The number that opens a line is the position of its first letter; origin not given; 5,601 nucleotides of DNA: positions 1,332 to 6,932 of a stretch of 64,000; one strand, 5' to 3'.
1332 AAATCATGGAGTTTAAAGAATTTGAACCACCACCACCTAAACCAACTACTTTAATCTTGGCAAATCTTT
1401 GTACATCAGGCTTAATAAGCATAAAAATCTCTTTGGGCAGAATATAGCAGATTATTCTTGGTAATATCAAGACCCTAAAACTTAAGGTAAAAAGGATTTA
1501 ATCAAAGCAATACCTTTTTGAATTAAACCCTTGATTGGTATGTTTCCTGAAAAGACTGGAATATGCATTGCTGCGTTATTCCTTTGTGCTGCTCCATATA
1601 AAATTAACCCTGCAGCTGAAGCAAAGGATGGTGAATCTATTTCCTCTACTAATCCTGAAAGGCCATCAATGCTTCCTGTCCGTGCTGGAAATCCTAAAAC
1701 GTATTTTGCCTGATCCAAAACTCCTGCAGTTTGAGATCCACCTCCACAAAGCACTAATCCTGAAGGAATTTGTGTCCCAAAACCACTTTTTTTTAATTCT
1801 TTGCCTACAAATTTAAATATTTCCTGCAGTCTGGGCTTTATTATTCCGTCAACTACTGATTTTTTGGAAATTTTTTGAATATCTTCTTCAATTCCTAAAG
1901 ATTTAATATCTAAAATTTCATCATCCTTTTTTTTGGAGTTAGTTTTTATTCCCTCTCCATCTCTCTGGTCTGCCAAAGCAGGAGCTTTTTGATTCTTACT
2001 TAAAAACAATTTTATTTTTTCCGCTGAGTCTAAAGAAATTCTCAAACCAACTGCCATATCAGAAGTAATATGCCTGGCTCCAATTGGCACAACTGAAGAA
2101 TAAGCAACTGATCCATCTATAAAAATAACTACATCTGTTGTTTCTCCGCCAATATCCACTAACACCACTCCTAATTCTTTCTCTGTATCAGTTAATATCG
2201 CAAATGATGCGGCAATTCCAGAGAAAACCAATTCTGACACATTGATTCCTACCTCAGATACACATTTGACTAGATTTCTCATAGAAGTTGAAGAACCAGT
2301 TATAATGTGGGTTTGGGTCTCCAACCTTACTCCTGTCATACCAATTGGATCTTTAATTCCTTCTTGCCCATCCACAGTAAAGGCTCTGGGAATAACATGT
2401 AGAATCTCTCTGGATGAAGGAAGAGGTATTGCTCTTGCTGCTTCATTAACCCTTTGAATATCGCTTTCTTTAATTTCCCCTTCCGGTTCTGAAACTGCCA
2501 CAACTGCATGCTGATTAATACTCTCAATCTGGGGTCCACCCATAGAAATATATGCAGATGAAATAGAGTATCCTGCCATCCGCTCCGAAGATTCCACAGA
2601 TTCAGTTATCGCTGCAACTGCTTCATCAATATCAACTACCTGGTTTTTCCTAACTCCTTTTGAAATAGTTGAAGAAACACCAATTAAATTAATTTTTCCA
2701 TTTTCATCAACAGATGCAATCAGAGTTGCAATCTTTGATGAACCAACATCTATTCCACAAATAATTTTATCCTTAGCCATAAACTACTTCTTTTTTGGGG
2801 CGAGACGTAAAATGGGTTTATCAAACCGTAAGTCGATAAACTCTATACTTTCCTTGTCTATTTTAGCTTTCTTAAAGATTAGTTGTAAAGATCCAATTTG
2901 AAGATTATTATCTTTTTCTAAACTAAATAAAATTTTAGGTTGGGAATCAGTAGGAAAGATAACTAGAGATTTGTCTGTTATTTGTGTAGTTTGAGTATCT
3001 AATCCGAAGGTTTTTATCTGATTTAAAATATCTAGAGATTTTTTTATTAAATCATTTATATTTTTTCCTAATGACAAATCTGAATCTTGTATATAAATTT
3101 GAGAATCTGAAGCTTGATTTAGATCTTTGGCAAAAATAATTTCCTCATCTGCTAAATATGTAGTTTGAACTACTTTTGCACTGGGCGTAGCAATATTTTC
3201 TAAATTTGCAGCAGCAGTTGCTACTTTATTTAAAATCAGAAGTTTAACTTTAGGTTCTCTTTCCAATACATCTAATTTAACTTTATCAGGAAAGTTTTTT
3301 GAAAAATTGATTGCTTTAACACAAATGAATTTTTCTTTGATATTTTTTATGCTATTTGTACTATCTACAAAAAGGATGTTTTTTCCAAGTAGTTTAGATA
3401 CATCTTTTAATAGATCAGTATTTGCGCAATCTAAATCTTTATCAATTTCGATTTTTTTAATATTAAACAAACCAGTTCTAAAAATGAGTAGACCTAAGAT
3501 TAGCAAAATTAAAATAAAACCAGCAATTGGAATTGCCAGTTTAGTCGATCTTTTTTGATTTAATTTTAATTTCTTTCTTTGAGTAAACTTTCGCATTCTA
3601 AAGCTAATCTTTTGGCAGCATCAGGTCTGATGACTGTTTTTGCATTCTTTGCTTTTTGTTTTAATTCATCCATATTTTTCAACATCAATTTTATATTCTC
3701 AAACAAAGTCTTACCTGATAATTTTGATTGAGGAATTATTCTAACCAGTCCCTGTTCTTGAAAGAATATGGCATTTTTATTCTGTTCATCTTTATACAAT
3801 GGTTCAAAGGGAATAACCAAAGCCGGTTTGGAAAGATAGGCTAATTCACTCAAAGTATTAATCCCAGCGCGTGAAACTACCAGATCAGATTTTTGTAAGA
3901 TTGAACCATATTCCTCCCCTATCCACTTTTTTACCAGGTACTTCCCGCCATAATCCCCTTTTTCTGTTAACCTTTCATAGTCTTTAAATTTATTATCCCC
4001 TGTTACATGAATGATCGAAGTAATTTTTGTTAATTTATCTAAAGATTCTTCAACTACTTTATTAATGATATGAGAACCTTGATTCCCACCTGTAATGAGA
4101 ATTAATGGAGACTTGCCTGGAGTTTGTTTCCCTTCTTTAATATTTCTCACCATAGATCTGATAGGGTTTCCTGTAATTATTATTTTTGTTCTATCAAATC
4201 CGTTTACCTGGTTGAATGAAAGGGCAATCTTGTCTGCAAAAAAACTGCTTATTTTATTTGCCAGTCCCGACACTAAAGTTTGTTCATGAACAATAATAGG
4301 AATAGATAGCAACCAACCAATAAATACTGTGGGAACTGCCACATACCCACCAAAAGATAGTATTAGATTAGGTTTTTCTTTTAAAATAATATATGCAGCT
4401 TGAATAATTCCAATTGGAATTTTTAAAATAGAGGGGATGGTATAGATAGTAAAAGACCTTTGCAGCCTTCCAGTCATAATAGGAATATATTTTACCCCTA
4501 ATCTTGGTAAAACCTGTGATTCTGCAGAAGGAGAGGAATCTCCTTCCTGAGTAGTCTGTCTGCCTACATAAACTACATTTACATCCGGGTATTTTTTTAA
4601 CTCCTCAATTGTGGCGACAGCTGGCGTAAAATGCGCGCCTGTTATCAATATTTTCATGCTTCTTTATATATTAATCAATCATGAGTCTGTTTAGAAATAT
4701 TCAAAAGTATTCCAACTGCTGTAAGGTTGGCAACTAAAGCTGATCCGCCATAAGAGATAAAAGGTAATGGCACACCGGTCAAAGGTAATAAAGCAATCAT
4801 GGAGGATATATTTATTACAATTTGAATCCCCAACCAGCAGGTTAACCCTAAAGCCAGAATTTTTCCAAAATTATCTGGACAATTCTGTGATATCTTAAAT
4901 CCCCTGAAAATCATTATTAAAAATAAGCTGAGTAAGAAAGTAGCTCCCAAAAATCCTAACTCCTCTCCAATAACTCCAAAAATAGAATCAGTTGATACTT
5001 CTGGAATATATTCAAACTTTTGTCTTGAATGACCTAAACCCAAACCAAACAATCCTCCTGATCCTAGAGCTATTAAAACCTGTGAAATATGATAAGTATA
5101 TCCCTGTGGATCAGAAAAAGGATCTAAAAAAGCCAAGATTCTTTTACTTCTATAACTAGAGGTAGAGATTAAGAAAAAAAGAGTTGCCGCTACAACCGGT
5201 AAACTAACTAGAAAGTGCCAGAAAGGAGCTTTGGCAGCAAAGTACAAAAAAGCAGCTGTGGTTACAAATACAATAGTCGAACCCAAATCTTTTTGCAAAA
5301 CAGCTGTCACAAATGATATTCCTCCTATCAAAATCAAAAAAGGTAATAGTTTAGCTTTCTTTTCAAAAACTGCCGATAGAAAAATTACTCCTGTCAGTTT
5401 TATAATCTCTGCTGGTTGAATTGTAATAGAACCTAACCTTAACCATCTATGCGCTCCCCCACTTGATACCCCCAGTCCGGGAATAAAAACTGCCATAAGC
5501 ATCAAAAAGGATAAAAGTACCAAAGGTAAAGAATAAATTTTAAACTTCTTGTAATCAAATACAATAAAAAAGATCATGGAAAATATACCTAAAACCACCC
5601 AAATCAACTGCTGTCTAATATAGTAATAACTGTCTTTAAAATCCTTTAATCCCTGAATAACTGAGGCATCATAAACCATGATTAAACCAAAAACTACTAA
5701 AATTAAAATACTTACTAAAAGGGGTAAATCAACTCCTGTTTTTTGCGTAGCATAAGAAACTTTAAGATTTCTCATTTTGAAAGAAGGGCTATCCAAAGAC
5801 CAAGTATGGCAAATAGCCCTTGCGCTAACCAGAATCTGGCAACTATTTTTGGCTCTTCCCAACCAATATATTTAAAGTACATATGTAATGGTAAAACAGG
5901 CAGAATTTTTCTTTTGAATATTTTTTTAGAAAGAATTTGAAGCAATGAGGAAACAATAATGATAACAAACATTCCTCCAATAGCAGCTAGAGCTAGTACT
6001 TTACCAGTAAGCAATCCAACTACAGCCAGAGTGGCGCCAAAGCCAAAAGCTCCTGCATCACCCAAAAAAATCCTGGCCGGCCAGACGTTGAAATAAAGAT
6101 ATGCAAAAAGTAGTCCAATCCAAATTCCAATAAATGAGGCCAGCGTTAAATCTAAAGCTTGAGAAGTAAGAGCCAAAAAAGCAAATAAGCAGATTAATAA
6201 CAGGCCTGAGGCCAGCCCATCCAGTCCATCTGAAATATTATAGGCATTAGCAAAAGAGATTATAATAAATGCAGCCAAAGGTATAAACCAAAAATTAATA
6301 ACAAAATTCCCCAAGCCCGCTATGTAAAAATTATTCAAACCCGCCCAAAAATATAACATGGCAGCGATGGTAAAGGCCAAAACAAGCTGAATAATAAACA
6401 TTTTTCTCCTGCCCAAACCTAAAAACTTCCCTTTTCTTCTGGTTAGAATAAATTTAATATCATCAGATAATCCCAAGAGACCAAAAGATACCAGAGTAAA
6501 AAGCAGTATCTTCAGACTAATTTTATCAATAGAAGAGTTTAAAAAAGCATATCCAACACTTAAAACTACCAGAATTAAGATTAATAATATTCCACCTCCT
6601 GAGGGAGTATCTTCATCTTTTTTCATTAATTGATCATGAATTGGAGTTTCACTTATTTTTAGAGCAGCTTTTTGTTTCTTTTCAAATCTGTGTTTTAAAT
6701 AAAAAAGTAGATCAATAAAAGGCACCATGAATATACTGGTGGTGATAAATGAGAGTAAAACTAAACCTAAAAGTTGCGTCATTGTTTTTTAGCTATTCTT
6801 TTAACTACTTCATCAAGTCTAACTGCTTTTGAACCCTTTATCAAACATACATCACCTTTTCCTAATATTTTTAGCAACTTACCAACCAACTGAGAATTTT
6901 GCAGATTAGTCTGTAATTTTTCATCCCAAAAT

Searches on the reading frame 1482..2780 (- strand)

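Call 66: search_protein_families(library=pfam, proteins=[window:1482-2780:-], max_evalue=0.001)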
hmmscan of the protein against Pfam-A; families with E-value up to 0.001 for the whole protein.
window:1482-2780:- (432 aa): 6 families
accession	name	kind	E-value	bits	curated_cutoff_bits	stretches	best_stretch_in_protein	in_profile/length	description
PF14450.12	FtsA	-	4.3e-33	114.8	31.8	2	206-391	1-127/127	Cell division protein FtsA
PF02491.25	SHS2_FTSA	-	2.7e-30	105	25.4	1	82-161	1-79/79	SHS2 domain inserted in FTSA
PF01968.24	Hydantoinase_A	-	0.0001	22.1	22.9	0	182-233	55-109/291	Hydantoinase/oxoprolinase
PF11104.14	PilM_2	-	0.00012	21.6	27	0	194-258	171-235/340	Type IV pilus assembly protein PilM;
PF06277.17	EutA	-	0.00018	21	27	1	197-244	137-184/475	Ethanolamine utilisation protein EutA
PF06723.19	MreB_Mbl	-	0.00021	20.7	27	1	168-355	110-290/327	MreB/Mbl protein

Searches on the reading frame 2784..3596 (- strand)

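Call 66: search_protein_families(library=pfam, proteins=[window:2784-3596:-], max_evalue=0.001)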
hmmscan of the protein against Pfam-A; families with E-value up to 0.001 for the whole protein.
window:2784-3596:- (270 aa): 1 family
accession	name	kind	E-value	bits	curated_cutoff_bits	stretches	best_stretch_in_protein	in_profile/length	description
PF08478.15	POTRA_1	-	1.2e-06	29.2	23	1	44-113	1-69/69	POTRA domain, FtsQ-type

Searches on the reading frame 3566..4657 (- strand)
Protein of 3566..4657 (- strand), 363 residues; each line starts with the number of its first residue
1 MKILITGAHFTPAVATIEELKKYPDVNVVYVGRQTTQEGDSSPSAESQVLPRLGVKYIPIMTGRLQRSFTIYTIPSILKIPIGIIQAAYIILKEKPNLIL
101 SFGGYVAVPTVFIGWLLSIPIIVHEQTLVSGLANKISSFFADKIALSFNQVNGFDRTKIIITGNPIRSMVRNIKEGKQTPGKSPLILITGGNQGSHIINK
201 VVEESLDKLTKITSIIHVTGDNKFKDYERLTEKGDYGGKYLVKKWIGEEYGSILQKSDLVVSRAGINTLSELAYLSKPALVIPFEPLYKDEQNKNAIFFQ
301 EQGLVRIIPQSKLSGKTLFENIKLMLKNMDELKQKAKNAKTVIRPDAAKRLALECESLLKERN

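Call 66: search_protein_families(library=pfam, proteins=[window:3566-4657:-], max_evalue=0.001)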
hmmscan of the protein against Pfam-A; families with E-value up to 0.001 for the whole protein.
window:3566-4657:- (363 aa): 2 families
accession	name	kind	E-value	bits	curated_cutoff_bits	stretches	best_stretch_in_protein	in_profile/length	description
PF04101.22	Glyco_tran_28_C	-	5.1e-30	105.1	22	1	186-351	2-166/166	Glycosyltransferase family 28 C-terminal domain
PF03033.26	Glyco_transf_28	-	7.2e-23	81.6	26.2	1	6-145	8-138/139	Glycosyltransferase family 28 N-terminal domain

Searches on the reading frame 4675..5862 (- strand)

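Call 66: search_protein_families(library=pfam, proteins=[window:4675-5862:-], max_evalue=0.001)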
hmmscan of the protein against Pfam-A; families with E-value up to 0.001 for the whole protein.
window:4675-5862:- (395 aa): 1 family
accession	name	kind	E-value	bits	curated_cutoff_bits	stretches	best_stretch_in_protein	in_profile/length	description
PF01098.24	FTSW_RODA_SPOVE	-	2.7e-99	333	26.4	1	50-393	5-354/356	Cell cycle protein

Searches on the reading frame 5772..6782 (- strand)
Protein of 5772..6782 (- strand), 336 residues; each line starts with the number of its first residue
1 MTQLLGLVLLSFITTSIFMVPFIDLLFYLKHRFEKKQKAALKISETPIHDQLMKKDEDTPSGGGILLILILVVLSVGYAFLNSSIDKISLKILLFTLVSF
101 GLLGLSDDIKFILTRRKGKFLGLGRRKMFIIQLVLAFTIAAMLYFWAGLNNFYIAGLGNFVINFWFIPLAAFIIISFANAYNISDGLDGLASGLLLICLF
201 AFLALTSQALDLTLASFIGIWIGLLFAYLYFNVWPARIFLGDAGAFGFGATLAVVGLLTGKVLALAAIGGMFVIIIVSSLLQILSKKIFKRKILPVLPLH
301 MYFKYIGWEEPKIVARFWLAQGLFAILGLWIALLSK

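Call 66: search_protein_families(library=pfam, proteins=[window:5772-6782:-], max_evalue=0.001)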
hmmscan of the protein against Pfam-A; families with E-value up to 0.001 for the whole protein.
window:5772-6782:- (336 aa): 1 family
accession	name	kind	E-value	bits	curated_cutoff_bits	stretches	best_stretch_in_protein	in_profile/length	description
PF00953.26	Glycos_transf_4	-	2.4e-23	83.3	27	1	92-258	3-158/160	Glycosyl transferase family 4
